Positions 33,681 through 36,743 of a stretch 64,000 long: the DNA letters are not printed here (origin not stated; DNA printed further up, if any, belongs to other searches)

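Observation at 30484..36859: Five-gene glycan operon ending in a Wzy_C-TPR fusion and an SxxC glutaredoxin-fold protein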

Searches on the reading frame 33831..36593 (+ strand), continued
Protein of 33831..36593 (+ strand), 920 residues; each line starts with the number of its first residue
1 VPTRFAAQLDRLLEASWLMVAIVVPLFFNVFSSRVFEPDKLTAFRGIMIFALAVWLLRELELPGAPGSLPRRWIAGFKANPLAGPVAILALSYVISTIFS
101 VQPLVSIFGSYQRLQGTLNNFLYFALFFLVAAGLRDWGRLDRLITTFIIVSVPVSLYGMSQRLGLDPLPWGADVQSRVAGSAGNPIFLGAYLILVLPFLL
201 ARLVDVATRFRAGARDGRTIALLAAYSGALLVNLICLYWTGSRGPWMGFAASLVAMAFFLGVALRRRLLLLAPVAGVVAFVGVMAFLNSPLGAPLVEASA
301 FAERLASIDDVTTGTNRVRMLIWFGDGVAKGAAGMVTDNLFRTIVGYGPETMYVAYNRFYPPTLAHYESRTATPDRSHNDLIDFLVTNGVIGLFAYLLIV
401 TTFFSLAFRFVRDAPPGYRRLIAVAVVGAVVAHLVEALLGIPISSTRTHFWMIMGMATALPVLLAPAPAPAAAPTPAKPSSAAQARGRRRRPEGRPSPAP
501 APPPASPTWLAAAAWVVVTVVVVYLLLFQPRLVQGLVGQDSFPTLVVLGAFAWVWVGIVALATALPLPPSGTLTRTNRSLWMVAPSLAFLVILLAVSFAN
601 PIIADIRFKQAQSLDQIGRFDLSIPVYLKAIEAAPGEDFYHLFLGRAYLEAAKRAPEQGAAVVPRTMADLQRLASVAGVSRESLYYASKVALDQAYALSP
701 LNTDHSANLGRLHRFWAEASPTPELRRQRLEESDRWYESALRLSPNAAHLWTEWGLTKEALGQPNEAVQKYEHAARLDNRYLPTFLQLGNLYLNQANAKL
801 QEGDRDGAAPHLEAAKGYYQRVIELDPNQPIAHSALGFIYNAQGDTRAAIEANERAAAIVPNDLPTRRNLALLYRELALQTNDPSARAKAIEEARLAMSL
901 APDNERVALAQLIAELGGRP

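Call 29: find_related_loci(query=A1, collection=genome_contigs, flank=10000)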
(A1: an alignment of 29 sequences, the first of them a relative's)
Query A1 (920 aa) in genome_contigs; peptide patterns used: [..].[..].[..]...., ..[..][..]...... (x = any residue, [..] = any of these).
600 stretches matched a pattern (row limit reached: there are more); 578 encode a relative of the query (tblastn E <= 1e-3); the best 80 are kept; 79 distinct loci.
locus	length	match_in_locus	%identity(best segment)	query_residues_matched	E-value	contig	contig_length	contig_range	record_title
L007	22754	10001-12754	76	1-920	0e+0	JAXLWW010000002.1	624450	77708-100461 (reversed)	MAG: Dehalococcoidia bacterium isolate STL-CHL33 C3.105.fa-2, whole genome shotgun sequence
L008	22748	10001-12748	81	1-920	0e+0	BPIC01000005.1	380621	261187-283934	MAG: Dehalococcoidia bacterium KatS3mg060 DNA, contig_16748, whole genome shotgun sequence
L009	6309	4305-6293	70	1-670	0e+0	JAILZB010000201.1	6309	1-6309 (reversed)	MAG: Chloroflexota bacterium isolate HOT.Cluster.3 Contig202, whole genome shotgun sequence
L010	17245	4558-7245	41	3-915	8e-178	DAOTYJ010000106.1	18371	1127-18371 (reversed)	MAG TPA_asm: Dehalococcoidia bacterium isolate H24_334 k119_732944, whole genome shotgun sequence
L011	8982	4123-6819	40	3-915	6e-177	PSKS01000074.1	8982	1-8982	MAG: Chloroflexota bacterium isolate ERB_22_2 NODE_1161_length_8982_cov_2.474009, whole genome shotgun sequence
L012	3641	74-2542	41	78-915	8e-179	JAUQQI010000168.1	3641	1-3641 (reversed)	MAG: Chloroflexota bacterium isolate QQ.bins.59.201705 NODE_21680_length_3641_cov_0.727092, whole genome shotgun sequenc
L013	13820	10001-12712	39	1-916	4e-170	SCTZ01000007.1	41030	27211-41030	MAG: Chloroflexota bacterium isolate FW602_bin.16 FW602_bin.16-5199, whole genome shotgun sequence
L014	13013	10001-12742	37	1-918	4e-167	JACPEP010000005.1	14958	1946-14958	MAG: Chloroflexi bacterium isolate NC_groundwater_338_Ag_B-0.1um_58_18 GD18-4_B1_scaffold_167726, whole genome shotgun s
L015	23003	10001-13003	40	3-920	3e-152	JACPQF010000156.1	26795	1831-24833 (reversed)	MAG: Chloroflexi bacterium isolate NC_groundwater_646_Ag_B-0.1um_60_58 B_1_S1_Biohub_coassembly_k141_5656598, whole geno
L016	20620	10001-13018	31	3-916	6e-121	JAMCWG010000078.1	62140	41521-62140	MAG: Chloroflexota bacterium isolate FK_Sedi_B_Bin.63 NODE_1107_length_62140_cov_2.97117, whole genome shotgun sequence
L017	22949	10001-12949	33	10-913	3e-119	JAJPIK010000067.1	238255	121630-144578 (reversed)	MAG: Chloroflexota bacterium isolate Centralia_MAG_325 k107_5040818, whole genome shotgun sequence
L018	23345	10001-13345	29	1-916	2e-111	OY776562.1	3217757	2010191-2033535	MAG: Anaerolineae bacterium isolate f6896fb1-f4fb-4b0c-86b4-943ec43acfa7 genome assembly, chromosome: 1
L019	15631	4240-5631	45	3-456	1e-107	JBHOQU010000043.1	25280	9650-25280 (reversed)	MAG: Dehalococcoidia bacterium isolate A0_31 coassembly_Ak141_647858, whole genome shotgun sequence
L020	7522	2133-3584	44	3-475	9e-106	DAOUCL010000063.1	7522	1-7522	MAG TPA_asm: Dehalococcoidia bacterium isolate H81_820 291253, whole genome shotgun sequence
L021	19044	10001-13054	34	3-919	8e-102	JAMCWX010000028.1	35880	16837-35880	MAG: Chloroflexota bacterium isolate FK_Sedi_B_Bin.47 NODE_3398_length_35880_cov_6.45767, whole genome shotgun sequence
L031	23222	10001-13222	39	1-920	2e-88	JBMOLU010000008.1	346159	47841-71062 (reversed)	MAG: Chloroflexota bacterium isolate Betzabe_MAG032 MAG032_8, whole genome shotgun sequence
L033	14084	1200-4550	38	5-919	1e-88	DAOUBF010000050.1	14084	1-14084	MAG TPA_asm: Anaerolineae bacterium isolate H68_711 k101_124729, whole genome shotgun sequence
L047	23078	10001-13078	43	1-917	3e-87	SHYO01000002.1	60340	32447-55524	MAG: Chloroflexi bacterium isolate Baikal-deep-G121 BACOMB-C1858, whole genome shotgun sequence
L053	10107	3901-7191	40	1-916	1e-86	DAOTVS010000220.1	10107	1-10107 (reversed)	MAG TPA_asm: Anaerolineae bacterium isolate H111_74 k127_1324598, whole genome shotgun sequence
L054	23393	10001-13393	37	1-913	2e-86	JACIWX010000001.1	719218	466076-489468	MAG: Chloroflexota bacterium isolate MAG-37 Chloroflexota_E3_bin22_Scaffold_1, whole genome shotgun sequence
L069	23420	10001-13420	41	3-916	6e-85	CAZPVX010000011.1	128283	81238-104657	MAG TPA_asm: uncultured Anaerolineae bacterium isolate SRP263991_co5_64 genome assembly, contig: NODE_301_length_128283_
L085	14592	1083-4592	39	3-919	1e-86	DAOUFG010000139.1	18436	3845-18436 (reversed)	MAG TPA_asm: Thermoflexales bacterium isolate R103_16 k99_137619, whole genome shotgun sequence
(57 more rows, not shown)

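Call 34: search_protein_families(library=ncbifam, proteins=[L004:8095-9144:+, L004:9204-10541:+, L031:13027-15006:+], max_evalue=0.00001)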
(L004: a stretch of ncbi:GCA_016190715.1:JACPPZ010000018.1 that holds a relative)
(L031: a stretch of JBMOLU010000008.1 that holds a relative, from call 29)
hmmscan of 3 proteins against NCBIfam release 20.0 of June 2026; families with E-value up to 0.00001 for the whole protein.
L004:8095-9144:+ (349 aa): 3 families
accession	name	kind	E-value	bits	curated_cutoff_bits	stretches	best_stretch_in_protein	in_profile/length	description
TIGR02380.1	ECA_wecA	exception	7.2e-39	133.9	326.05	1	1-311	1-318/346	UDP-N-acetylglucosamine--undecaprenyl-phosphate N-acetylglucosaminephosphotransferase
NF053644.1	MraY_archaea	equivalog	1.1e-20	74.2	450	1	100-286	153-328/340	pseudomurein biosynthesis MraY family phospho-N-acetylmuramoyl-pentapeptide-transferase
TIGR00445.1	mraY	equivalog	5.7e-17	62.2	192.05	1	33-221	23-246/321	phospho-N-acetylmuramoyl-pentapeptide-transferase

L004:9204-10541:+ (445 aa): 8 families
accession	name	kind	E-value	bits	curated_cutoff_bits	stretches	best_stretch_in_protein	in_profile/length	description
TIGR03026.1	NDP-sugDHase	subfamily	1e-129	432.9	189.8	1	15-420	2-411/413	nucleotide sugar dehydrogenase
NF040825.1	UDPMaNacDH_Arch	equivalog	8.9e-85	285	750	1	15-405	2-377/418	UDP-N-acetyl-D-mannosamine dehydrogenase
NF008286.0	PRK11064.1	equivalog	2.9e-79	266.6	459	1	14-407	4-401/420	UDP-N-acetyl-D-mannosamine dehydrogenase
NF011729.0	PRK15182.1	equivalog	1.9e-71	241.1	592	1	14-403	7-389/425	Vi polysaccharide biosynthesis UDP-N-acetylglucosamine C-6 dehydrogenase TviB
NF041297.1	UDPGDh_AglM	equivalog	9.2e-60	202.8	670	1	15-403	2-393/429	UDP-glucose 6-dehydrogenase AglM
NF047673.2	TeichurnBiosyTuaD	equivalog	4e-46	158.1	700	1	15-407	3-392/439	UDP-glucose 6-dehydrogenase TuaD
NF011631.0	PRK15057.1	equivalog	9.8e-14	51.2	757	1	15-372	2-342/388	UDP-glucose 6-dehydrogenase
NF012005.0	PRK15461.1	equivalog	8e-08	31.8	348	0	59-246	29-199/298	sulfolactaldehyde 3-reductase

L031:13027-15006:+ (659 aa): 6 families
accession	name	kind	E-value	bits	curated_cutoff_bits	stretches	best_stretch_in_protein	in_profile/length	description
TIGR02380.1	ECA_wecA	exception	8.9e-35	120.4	326.05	1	72-396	4-339/346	UDP-N-acetylglucosamine--undecaprenyl-phosphate N-acetylglucosaminephosphotransferase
NF053644.1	MraY_archaea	equivalog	9.2e-24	84.4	450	1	164-357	152-335/340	pseudomurein biosynthesis MraY family phospho-N-acetylmuramoyl-pentapeptide-transferase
TIGR00445.1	mraY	equivalog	6.2e-21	75.2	192.05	1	104-308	30-267/321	phospho-N-acetylmuramoyl-pentapeptide-transferase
TIGR03025.1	EPS_sugtrans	subfamily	1.2e-15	57.7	295.55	1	425-652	2-222/445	exopolysaccharide biosynthesis polyprenyl glycosylphosphotransferase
TIGR03023.1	WcaJ_sugtrans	equivalog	1.7e-13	50.7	410.75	1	425-650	2-225/453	undecaprenyl-phosphate glucose phosphotransferase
TIGR03022.1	WbaP_sugtrans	subfamily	1.3e-07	31.3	403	1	424-637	3-208/456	undecaprenyl-phosphate galactose phosphotransferase WbaP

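Call 39: predict_structure(alignment_id=A2)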
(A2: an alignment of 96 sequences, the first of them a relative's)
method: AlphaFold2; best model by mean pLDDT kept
length: 920 residues; sequences in the alignment: 96
mean_pLDDT: 90.1   pTM: 0.88
mean pLDDT of the five models: 90.1, 89.6, 89.3, 88.5, 87.5
residues with pLDDT >= 90: 666; 70-90: 176; 50-70: 61; < 50: 17
segments of 3 or more residues with pLDDT < 50: 178-183, 482-486
pLDDT, mean of each block of 10 residues (from residue 1): 88 97 86 69 92 93 89 93 97 97 92 86 98 95 98 92 78 56 66 97 98 97 98 93 88 96 94 90 90 90 79 82 92 94 95 91 81 58 93 97 95 94 98 92 89 97 86 60 48 55 75 94 88 85 90 94 91 69 82 87 90 94 96 93 97 94 96 92 98 97 96 98 97 98 96 98 98 97 97 97 97 98 97 98 97 98 97 96 96 98 96 82
secondary structure, 60 per line:
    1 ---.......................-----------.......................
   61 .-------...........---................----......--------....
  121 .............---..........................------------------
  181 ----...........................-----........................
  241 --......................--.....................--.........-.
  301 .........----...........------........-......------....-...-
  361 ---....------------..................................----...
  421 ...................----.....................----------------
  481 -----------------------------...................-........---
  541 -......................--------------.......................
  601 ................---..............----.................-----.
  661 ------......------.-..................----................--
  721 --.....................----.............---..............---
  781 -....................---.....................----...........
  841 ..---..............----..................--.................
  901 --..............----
elements in order (helices of 4 or more, strands of 3 or more residues): H4-26 H38-61 H69-79 H83-98 H103-108 H117-133 H137-162 H185-211 H217-240 H243-264 H267-287 H290-298 H300-309 H314-324 H331-338 H340-345 H352-355 H364-367 H380-413 H418-439 H444-464 H510-528 H530-537 H542-563 H578-616 H620-633 H638-654 H667-672 H681-698 H703-718 H723-743 H748-760 H764-777 H782-801 H805-825 H830-842 H846-859 H864-881 H884-900 H903-916

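Call 41: fold_search(model_id=the predicted structure, library=pdb)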
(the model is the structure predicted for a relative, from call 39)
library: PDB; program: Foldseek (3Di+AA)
matches with E <= 10: 1302; with E <= 0.001: 254
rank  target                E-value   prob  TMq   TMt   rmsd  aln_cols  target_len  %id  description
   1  9qhb                  4.1e-09  1.00  0.23  0.69   6.3       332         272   22  Crystal structure of 16-repeat CTPR protein with eliminated coordination sites (released 2025-10-22)
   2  8chy                  6.2e-09  1.00  0.21  0.59   7.5       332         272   22  Crystal structure of an 8-repeat consensus TPR superhelix with Zinc. (released 2024-02-21)
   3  1w3b_B                2.8e-08  1.00  0.23  0.55   9.4       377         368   18  The superhelical TPR domain of O-linked GlcNAc transferase reveals structural similarities to importin alpha. (released 2004-09-09)
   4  9qhc_B                3.0e-08  1.00  0.24  0.72   4.5       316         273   23  Crystal structure of 8-repeat CTPR protein with eliminated coordination sites (released 2025-10-22)
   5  9qhc_A                3.2e-08  1.00  0.24  0.72   4.5       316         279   24  Crystal structure of 8-repeat CTPR protein with eliminated coordination sites (released 2025-10-22)
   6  6eou                  1.1e-07  1.00  0.23  0.56   9.5       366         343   19  O-GlcNAc transferase TPR domain with the intellectual disability associated mutation L254F (released 2018-05-09)
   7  8dtf_A                1.4e-07  1.00  0.15  0.17  12.5       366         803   13  Cryo-EM structure of the full length Arabidopsis SPY with complete TPRs (released 2023-03-08)
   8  1w3b_A                2.1e-07  1.00  0.21  0.43  14.3       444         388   16  The superhelical TPR domain of O-linked GlcNAc transferase reveals structural similarities to importin alpha. (released 2004-09-09)
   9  8dtg_B                3.9e-07  1.00  0.20  0.24  11.7       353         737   18  Cryo-EM structure of Arabidopsis SPY alternative conformation 1 (released 2023-03-08)
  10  7ntf_B                4.5e-07  1.00  0.23  0.26  10.2       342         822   20  Cryo-EM structure of unliganded O-GlcNAc transferase (released 2021-11-17)
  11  8dth_B                4.5e-07  1.00  0.21  0.27   9.0       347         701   17  Cryo-EM structure of Arabidopsis SPY alternative conformation 2 (released 2023-03-08)
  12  8dtg_A                4.7e-07  1.00  0.20  0.22  17.1       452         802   16  Cryo-EM structure of Arabidopsis SPY alternative conformation 1 (released 2023-03-08)
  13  7y4i_B                4.7e-07  1.00  0.20  0.22  21.1       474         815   17  Crystal structure of SPINDLY in complex with GDP (released 2022-12-07)
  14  7yea_A                5.3e-07  1.00  0.25  0.23   8.4       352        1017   22  Human O-GlcNAc transferase Dimer (released 2023-07-12)
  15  7y4i_A                5.5e-07  1.00  0.19  0.21  21.9       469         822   18  Crystal structure of SPINDLY in complex with GDP (released 2022-12-07)
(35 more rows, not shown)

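Call 83: search_protein_families(library=pfam, proteins=[L069:16035-16811:+, L085:7183-7869:+, L053:497-1366:+, L053:1370-2266:+, L053:2263-2802:+, L047:15702-16559:+, L047:16571-17062:+, L054:15944-16525:+, L054:16581-17786:+, L085:10155-11279:+], max_evalue=0.0001)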
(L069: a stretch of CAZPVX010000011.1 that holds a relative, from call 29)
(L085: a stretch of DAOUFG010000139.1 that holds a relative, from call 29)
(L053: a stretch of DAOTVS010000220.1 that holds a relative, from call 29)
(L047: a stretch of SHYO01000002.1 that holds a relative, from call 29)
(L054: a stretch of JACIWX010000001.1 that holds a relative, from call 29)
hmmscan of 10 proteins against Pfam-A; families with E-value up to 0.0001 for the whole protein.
L069:16035-16811:+ (258 aa): 3 families
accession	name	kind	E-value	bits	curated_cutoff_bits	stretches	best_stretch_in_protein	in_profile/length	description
PF00005.33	ABC_tran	-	5.8e-35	121.3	25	1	54-202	1-136/137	ABC transporter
PF13304.12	AAA_21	-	5.2e-06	27.2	27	0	66-90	1-25/304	AAA domain, putative AbiEii toxin, Type IV TA system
PF02463.25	SMC_N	-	1.9e-05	24.6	40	0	157-248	125-212/220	RecF/RecN/SMC N terminal domain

L085:7183-7869:+ (228 aa): 2 families
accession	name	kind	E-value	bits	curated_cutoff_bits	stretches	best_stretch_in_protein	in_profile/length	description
PF00005.33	ABC_tran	-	5.3e-37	127.9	25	1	27-177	1-136/137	ABC transporter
PF02463.25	SMC_N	-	8.5e-06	25.8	40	0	142-223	135-212/220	RecF/RecN/SMC N terminal domain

L053:497-1366:+ (289 aa): 3 families
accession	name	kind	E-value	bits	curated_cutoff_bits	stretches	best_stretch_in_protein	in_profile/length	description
PF00005.33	ABC_tran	-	5.2e-35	121.5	25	1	32-181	1-137/137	ABC transporter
PF13304.12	AAA_21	-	3.5e-13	50.7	27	1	150-215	235-303/304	AAA domain, putative AbiEii toxin, Type IV TA system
PF02463.25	SMC_N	-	6.4e-05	22.9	40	0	43-63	25-48/220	RecF/RecN/SMC N terminal domain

L053:1370-2266:+ (298 aa): 2 families
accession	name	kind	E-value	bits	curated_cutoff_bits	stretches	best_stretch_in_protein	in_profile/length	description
PF00950.22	ABC-3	-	1.3e-78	264.5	20.1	1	6-256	1-251/258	ABC 3 transport family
PF01032.23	FecCD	-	7.2e-06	25.7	26.5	1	46-241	82-286/311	FecCD transport family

L053:2263-2802:+ (179 aa): 6 families
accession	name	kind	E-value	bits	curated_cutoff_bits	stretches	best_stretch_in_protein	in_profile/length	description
PF03266.21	NTPase_1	-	1.5e-22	80.7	23.9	1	4-145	3-146/168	NTPase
PF10649.15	DUF2478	-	2e-09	37.6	22.3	1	15-145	14-144/159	Protein of unknown function (DUF2478)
PF13401.12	AAA_22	-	1.5e-07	32.2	27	1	2-129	7-120/130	AAA domain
PF05729.18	NACHT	-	5.2e-06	26.8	26.7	0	3-23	3-23/167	NACHT domain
PF13604.12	AAA_30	-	8e-06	26.2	27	1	2-150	20-140/191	AAA domain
PF01695.23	IstB_IS21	-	5.6e-05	23.2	24.1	0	4-31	96-123/238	IstB-like ATP binding protein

L047:15702-16559:+ (285 aa): 1 family
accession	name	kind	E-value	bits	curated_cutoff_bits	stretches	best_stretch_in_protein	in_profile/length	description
PF00160.26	Pro_isomerase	-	4.5e-48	163.9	21.7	1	137-279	3-156/159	Cyclophilin type peptidyl-prolyl cis-trans isomerase/CLD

L047:16571-17062:+ (163 aa): 1 family
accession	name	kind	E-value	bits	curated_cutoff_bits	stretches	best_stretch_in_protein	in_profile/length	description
PF00160.26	Pro_isomerase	-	1.6e-48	165.4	21.7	1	23-154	3-144/159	Cyclophilin type peptidyl-prolyl cis-trans isomerase/CLD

L054:15944-16525:+ (193 aa): 1 family
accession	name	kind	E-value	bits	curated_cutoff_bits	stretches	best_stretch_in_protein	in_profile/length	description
PF09335.16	VTT_dom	-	1.2e-16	61.7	33.9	1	67-182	1-122/123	VTT domain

L054:16581-17786:+ (401 aa): 5 families
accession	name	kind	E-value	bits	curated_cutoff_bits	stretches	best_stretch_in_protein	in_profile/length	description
PF07690.21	MFS_1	-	1.9e-44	152.5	33.4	2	11-250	1-234/347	Major Facilitator Superfamily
PF13347.12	MFS_2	-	2.5e-26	92.6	27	1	12-335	3-343/427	MFS/sugar transport protein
PF03209.21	PUCC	-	1.6e-12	47.6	21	1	33-372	7-366/401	PUCC protein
PF12832.13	MFS_1_like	-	2.9e-12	46.8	25.2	1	26-375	19-371/373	MFS_1 like family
PF03092.22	BT1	-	1.6e-07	30.8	22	1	43-215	27-201/432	BT1 family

L085:10155-11279:+ (374 aa): 3 families
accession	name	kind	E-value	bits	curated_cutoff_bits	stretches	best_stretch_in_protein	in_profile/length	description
PF02222.28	ATP-grasp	-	3.5e-61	206.4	27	1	111-290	2-179/179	ATP-grasp domain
PF22660.2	RS_preATP-grasp-like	-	8.8e-31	106.6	27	1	9-103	3-98/98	Ribonucleotide synthetase preATP-grasp domain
PF17769.7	PurK_C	-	3.1e-17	62.5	22.6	1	311-361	1-54/56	Phosphoribosylaminoimidazole carboxylase C-terminal domain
